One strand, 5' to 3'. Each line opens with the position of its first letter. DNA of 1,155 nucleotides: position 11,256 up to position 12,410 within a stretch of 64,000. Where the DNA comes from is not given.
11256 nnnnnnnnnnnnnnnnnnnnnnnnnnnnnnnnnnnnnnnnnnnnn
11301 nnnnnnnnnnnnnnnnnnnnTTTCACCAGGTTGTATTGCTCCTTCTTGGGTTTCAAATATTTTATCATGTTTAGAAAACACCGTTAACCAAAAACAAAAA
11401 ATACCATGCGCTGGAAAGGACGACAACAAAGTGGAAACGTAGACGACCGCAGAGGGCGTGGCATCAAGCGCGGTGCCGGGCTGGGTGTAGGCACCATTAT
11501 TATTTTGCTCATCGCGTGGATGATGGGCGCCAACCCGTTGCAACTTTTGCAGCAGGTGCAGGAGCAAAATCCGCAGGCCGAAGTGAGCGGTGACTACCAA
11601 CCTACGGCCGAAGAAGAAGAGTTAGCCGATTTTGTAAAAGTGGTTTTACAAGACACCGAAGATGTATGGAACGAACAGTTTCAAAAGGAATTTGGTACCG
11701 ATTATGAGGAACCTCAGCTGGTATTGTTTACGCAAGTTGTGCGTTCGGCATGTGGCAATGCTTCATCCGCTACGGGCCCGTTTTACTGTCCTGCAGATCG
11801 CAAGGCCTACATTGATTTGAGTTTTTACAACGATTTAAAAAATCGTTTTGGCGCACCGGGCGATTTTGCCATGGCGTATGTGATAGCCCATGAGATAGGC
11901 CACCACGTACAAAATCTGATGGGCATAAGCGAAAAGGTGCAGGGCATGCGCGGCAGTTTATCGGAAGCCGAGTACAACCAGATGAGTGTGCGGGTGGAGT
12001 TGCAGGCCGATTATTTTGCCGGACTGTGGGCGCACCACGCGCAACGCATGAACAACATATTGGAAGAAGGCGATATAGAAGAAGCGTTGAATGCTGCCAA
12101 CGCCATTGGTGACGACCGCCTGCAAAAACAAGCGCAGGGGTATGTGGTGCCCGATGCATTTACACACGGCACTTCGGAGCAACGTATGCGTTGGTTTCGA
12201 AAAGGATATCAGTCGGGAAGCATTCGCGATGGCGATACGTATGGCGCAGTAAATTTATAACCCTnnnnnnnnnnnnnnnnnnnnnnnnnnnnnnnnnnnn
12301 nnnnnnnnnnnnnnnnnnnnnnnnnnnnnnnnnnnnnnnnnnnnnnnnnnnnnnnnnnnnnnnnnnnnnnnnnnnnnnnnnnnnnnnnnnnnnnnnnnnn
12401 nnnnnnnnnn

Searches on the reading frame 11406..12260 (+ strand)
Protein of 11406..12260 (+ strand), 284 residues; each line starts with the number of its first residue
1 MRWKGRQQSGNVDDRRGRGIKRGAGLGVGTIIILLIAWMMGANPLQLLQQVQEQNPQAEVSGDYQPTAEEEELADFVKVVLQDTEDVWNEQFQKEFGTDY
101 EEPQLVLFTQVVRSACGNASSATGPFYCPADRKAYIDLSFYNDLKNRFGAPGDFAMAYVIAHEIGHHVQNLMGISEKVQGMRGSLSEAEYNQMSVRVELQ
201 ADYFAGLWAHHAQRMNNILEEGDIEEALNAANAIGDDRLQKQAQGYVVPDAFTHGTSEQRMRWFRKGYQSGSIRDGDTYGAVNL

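Call 3: search_protein_families(library=pfam, proteins=[window:11406-12260:+], max_evalue=0.01)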
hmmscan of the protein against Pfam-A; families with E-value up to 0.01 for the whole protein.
window:11406-12260:+ (284 aa): 1 family
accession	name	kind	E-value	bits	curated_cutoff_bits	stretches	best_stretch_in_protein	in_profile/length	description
PF04228.19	Zn_peptidase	-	9.1e-118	393.4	23.2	1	1-279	1-290/290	Putative neutral zinc metallopeptidase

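Call 40: find_homologous_proteins(query=window:11406-12260:+, max_evalue=1e-40)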
Query window:11406-12260:+ (284 aa): 8000 proteins with E <= 1e-40 among 8000 candidates; the best 120 are listed.
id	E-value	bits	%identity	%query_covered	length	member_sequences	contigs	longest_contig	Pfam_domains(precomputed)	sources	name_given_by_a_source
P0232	8.2e-190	647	100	100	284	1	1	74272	PF04228.20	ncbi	-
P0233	4.0e-133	461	67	100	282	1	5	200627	PF04228.20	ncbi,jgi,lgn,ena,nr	ncbi:MAG TPA: neutral zinc metallopeptidase [Bacteroidia bacterium]|nr:neutral zinc metallopeptidase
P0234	4.4e-133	461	70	100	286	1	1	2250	PF04228.20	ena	-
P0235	1.9e-132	459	70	100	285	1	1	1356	PF04228.20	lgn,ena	-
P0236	2.8e-132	458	66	100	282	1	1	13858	PF04228.20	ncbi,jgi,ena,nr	ncbi:MAG TPA: neutral zinc metallopeptidase [Bacteroidia bacterium]|nr:neutral zinc metallopeptidase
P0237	3.3e-131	455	70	100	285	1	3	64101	PF04228.20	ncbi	-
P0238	7.4e-131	454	69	100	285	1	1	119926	PF04228.20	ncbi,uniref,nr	ncbi:neutral zinc metallopeptidase [Fulvivirga sedimenti]|uniref:Zinc metallopeptidase n=1 Tax=Fulvi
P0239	1.3e-130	453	69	100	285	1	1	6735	PF04228.20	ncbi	-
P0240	2.2e-130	452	69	100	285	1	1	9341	PF04228.20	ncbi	-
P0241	1.5e-128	446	68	100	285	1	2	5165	PF04228.20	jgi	-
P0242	1.3e-127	443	66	100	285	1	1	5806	PF04228.20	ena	-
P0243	3.3e-126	438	68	100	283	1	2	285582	PF04228.20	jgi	-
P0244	5.9e-126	438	64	100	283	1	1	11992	PF04228.20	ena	-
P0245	6.2e-125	434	67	100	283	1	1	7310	PF04228.20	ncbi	-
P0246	8.2e-125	434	64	100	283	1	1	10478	PF04228.20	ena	-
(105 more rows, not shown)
